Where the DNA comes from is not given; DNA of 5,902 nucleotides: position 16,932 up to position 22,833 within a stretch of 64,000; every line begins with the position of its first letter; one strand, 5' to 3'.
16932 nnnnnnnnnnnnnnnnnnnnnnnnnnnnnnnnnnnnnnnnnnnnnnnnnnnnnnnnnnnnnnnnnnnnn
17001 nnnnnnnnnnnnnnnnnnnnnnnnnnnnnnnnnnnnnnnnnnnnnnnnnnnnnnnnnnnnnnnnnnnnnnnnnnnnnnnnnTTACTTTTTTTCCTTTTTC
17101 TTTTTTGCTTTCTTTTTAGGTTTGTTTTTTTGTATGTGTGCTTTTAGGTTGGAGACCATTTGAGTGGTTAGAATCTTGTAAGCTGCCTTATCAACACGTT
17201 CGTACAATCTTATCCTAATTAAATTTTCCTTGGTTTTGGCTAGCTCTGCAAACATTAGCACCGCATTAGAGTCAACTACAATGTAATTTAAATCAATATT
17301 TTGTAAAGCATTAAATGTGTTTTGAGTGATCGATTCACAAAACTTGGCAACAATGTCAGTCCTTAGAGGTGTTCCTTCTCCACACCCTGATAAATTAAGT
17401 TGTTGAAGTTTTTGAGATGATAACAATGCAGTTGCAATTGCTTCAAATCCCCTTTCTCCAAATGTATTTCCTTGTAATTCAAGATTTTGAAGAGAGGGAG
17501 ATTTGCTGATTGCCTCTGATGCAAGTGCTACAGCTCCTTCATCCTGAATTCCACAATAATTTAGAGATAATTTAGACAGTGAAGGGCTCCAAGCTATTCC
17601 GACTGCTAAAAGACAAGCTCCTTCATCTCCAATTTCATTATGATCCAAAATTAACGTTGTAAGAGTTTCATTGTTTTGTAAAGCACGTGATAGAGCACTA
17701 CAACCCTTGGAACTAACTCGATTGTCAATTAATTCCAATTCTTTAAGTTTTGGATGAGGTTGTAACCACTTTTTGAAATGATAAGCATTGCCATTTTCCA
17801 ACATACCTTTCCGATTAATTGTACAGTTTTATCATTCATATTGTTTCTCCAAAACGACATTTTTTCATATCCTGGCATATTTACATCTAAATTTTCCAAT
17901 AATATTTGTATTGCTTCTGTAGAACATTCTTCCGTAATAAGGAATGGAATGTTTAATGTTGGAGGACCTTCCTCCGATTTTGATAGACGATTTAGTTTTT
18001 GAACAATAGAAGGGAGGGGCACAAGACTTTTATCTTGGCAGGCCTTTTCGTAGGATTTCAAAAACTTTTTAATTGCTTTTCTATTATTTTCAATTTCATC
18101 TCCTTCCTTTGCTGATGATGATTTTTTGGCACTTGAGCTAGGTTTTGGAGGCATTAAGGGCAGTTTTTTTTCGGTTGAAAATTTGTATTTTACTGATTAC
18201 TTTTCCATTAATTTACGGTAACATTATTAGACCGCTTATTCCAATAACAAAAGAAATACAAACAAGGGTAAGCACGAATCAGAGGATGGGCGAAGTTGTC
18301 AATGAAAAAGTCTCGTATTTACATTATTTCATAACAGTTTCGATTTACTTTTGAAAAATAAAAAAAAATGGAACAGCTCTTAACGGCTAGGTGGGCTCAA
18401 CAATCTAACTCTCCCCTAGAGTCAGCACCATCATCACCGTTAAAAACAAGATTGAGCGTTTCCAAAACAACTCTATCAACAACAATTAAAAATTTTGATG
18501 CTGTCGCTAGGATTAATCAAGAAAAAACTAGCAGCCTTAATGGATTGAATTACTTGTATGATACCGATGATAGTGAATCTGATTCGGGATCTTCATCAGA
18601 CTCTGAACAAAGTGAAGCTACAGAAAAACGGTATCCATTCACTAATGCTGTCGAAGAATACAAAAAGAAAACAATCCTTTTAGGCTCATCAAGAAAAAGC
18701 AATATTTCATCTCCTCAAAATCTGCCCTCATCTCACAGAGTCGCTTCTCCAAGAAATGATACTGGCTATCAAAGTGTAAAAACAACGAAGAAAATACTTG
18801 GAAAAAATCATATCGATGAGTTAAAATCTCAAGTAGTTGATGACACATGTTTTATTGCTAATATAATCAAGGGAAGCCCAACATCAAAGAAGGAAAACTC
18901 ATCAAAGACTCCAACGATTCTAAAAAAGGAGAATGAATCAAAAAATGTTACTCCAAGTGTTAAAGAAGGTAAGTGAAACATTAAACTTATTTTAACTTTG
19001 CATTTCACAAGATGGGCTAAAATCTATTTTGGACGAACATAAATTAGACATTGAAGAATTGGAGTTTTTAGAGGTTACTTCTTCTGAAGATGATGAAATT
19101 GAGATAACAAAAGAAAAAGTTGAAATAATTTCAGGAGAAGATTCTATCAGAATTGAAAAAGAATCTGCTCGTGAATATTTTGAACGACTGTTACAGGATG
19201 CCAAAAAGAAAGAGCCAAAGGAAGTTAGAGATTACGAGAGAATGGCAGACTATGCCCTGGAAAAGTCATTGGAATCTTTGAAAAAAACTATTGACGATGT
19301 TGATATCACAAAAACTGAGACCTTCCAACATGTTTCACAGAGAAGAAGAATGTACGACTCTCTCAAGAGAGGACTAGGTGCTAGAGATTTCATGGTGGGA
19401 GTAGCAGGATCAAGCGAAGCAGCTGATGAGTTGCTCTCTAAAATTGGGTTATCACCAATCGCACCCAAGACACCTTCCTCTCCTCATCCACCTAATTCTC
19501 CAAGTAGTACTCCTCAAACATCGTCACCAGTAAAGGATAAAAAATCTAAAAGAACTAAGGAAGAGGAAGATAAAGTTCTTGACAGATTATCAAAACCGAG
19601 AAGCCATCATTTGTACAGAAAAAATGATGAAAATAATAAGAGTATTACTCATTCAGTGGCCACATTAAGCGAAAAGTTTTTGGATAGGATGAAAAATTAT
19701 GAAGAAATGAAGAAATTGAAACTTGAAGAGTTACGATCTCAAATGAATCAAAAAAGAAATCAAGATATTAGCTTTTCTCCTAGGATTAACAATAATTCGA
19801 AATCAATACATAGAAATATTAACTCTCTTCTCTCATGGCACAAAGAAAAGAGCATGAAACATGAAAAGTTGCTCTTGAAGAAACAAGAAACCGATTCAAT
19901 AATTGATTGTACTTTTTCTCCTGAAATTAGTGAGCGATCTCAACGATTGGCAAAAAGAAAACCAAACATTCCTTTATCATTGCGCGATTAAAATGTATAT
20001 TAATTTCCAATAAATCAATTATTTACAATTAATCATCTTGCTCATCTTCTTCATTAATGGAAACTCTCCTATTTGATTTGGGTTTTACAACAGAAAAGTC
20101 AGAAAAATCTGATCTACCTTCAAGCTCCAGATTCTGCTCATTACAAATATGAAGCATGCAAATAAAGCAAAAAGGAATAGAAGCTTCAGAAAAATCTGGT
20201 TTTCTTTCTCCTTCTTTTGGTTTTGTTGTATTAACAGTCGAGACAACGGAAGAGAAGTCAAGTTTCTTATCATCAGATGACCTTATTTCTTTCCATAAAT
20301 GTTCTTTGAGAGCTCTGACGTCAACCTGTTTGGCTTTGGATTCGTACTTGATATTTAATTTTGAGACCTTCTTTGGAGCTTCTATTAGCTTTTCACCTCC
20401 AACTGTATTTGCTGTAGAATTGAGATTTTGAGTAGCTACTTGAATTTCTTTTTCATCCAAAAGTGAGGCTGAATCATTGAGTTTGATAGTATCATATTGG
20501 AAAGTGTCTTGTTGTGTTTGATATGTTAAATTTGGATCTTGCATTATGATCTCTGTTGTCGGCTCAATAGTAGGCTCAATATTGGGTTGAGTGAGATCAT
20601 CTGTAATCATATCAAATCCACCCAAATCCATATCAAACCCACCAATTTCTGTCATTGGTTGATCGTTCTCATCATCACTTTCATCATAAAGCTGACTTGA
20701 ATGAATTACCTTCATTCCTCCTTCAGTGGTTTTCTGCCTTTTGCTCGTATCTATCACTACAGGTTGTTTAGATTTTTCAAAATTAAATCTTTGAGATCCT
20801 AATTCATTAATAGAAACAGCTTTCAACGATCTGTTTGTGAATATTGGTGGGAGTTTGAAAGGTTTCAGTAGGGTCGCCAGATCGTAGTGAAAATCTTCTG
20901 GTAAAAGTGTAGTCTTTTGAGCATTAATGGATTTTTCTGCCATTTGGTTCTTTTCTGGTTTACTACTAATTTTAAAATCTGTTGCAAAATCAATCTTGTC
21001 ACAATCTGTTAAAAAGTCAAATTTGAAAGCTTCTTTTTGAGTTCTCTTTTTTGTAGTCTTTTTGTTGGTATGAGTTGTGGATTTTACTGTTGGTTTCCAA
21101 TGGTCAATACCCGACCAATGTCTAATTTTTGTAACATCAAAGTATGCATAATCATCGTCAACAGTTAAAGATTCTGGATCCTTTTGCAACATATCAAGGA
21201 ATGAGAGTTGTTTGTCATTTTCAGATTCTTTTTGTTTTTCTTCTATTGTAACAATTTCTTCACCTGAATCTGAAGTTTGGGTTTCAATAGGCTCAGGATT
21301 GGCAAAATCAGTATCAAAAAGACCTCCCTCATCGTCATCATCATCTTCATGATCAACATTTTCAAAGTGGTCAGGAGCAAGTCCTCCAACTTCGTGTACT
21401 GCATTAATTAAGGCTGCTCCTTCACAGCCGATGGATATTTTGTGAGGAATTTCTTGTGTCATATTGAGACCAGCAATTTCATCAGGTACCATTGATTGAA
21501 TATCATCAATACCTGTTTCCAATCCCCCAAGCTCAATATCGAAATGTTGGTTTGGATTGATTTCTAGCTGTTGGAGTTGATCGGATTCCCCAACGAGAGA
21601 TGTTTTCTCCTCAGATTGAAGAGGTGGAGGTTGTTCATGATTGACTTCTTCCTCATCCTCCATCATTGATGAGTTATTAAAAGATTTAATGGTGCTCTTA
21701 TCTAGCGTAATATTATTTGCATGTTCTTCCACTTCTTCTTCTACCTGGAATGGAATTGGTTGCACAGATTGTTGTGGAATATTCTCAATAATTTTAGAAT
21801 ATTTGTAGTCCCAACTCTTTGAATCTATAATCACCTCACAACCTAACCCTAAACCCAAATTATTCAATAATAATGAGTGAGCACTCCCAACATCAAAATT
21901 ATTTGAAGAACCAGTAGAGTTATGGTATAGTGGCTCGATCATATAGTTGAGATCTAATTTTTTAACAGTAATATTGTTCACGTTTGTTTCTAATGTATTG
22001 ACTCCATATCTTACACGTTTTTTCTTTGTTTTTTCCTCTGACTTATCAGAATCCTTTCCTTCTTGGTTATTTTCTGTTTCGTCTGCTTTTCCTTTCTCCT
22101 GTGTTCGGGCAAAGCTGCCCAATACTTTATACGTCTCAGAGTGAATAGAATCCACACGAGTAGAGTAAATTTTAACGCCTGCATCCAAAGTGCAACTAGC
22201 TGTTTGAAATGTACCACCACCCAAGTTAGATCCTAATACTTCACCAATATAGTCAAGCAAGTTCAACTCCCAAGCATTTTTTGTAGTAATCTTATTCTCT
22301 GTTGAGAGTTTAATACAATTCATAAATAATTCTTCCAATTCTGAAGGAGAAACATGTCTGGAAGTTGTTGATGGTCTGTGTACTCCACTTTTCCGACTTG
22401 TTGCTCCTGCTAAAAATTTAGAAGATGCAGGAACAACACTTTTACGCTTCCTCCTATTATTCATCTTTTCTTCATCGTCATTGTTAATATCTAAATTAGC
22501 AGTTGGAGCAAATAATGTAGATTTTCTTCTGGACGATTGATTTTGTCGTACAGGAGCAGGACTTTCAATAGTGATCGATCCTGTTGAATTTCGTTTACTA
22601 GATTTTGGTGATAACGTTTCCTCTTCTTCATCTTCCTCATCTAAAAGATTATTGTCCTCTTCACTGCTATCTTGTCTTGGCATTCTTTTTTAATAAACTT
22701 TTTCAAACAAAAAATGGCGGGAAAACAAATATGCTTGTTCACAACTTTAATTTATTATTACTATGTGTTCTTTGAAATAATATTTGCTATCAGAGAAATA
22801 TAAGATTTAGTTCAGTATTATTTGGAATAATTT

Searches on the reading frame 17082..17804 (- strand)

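Call 16: search_protein_families(library=pfam, proteins=[window:17082-17804:-], max_evalue=0.01)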
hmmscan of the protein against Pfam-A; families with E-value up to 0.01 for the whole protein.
window:17082-17804:- (240 aa): 4 families
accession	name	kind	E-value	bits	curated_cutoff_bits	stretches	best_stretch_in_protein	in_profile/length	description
PF13516.12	LRR_6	-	2e-21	74.7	23.4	2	44-63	1-20/24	Leucine Rich repeat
PF00560.39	LRR_1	-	3.7e-07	29.4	20.6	0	132-143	1-12/23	Leucine Rich Repeat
PF12799.13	LRR_4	-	1e-06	29.3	27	0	74-113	1-33/44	Leucine Rich repeats (2 copies)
PF13855.12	LRR_8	-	0.0052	17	27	0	17-58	24-61/61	Leucine rich repeat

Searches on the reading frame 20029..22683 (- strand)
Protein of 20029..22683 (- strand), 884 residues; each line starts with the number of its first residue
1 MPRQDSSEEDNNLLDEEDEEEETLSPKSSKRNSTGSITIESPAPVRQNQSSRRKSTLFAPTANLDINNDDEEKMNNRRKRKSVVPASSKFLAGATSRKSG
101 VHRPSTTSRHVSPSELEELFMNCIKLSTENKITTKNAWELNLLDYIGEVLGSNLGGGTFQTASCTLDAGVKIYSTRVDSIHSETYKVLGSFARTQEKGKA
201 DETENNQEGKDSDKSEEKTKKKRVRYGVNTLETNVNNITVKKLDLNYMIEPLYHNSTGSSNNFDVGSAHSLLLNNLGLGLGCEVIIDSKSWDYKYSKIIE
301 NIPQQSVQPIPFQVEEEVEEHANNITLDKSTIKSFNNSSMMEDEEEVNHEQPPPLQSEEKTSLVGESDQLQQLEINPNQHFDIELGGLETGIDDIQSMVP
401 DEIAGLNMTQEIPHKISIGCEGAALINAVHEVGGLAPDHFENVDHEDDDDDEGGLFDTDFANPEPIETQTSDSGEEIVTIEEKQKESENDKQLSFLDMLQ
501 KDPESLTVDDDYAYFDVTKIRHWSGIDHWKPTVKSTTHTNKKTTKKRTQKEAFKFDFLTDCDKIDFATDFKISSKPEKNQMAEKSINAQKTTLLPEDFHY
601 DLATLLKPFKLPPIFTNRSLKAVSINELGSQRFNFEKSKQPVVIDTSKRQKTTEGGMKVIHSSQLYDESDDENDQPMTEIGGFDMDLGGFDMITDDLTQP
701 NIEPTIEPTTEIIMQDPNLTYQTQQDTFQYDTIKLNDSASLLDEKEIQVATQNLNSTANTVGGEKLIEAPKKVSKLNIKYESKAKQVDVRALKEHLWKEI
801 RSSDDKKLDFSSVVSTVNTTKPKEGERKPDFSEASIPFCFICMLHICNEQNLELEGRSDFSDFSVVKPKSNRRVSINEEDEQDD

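Call 10: search_protein_families(library=pfam, proteins=[window:20029-22683:-])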
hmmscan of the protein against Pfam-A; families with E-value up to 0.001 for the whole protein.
window:20029-22683:- (884 aa): 1 family
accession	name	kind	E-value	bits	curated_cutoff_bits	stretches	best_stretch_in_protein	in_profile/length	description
PF05786.19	Cnd2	-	2e-94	318.3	29.8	1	58-867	13-764/764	Condensin complex subunit 2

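Call 54: list_cluster_members(proteins=[window:20029-22683:-, window:54325-55053:-, window:3059-9877:+, window:33168-34340:-, window:34550-36769:+, window:36804-41546:-, window:45947-46897:-, window:44604-45947:-, window:50847-52382:-, window:16080-17081:+])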
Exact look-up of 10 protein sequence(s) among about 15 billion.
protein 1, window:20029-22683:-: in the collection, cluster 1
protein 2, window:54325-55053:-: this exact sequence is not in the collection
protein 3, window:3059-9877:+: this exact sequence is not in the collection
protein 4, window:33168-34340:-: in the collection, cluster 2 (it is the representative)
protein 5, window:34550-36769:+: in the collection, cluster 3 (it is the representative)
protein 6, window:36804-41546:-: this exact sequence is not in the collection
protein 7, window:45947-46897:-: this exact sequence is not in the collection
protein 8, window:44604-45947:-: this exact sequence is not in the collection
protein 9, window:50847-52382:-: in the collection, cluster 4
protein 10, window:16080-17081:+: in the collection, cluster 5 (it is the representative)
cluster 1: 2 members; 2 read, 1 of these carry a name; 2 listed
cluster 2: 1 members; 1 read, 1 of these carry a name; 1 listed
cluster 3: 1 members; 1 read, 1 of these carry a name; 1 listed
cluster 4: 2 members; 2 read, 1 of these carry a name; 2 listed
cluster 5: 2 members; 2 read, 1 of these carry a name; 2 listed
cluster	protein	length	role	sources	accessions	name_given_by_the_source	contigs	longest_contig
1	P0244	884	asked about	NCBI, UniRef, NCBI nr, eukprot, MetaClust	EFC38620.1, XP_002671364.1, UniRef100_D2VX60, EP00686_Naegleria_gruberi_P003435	predicted protein [Naegleria gruberi] | Condensin complex subunit 2 n=1 Tax=Naegleria gruberi TaxID=5762 RepID=D2VX60_NAEGR | uncharacterized protein NAEGRDRAFT_52951 [Naegleria gruberi]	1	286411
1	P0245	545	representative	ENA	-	-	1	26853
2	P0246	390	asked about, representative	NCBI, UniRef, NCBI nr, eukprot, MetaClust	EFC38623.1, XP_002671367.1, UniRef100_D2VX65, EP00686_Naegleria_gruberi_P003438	predicted protein [Naegleria gruberi] | Predicted protein n=1 Tax=Naegleria gruberi TaxID=5762 RepID=D2VX65_NAEGR | uncharacterized protein NAEGRDRAFT_81564 [Naegleria gruberi]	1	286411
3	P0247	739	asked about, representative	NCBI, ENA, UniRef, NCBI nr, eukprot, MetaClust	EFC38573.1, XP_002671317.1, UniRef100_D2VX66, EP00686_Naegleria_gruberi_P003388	hypothetical protein NAEGRDRAFT_59473 [Naegleria gruberi] | Protein artemis n=1 Tax=Naegleria gruberi TaxID=5762 RepID=D2VX66_NAEGR | uncharacterized protein NAEGRDRAFT_59473 [Naegleria gruberi]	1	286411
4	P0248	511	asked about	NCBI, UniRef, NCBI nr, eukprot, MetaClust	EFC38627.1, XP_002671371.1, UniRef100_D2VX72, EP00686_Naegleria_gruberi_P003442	predicted protein [Naegleria gruberi] | Predicted protein n=1 Tax=Naegleria gruberi TaxID=5762 RepID=D2VX72_NAEGR | uncharacterized protein NAEGRDRAFT_59475 [Naegleria gruberi]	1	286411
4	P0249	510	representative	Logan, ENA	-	-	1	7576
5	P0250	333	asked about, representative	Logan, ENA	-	-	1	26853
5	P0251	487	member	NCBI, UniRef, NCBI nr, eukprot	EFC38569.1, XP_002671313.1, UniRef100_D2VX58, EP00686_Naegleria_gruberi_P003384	predicted protein [Naegleria gruberi] | E3 ubiquitin-protein ligase CHFR n=1 Tax=Naegleria gruberi TaxID=5762 RepID=D2VX58_NAEGR | uncharacterized protein NAEGRDRAFT_81561 [Naegleria gruberi]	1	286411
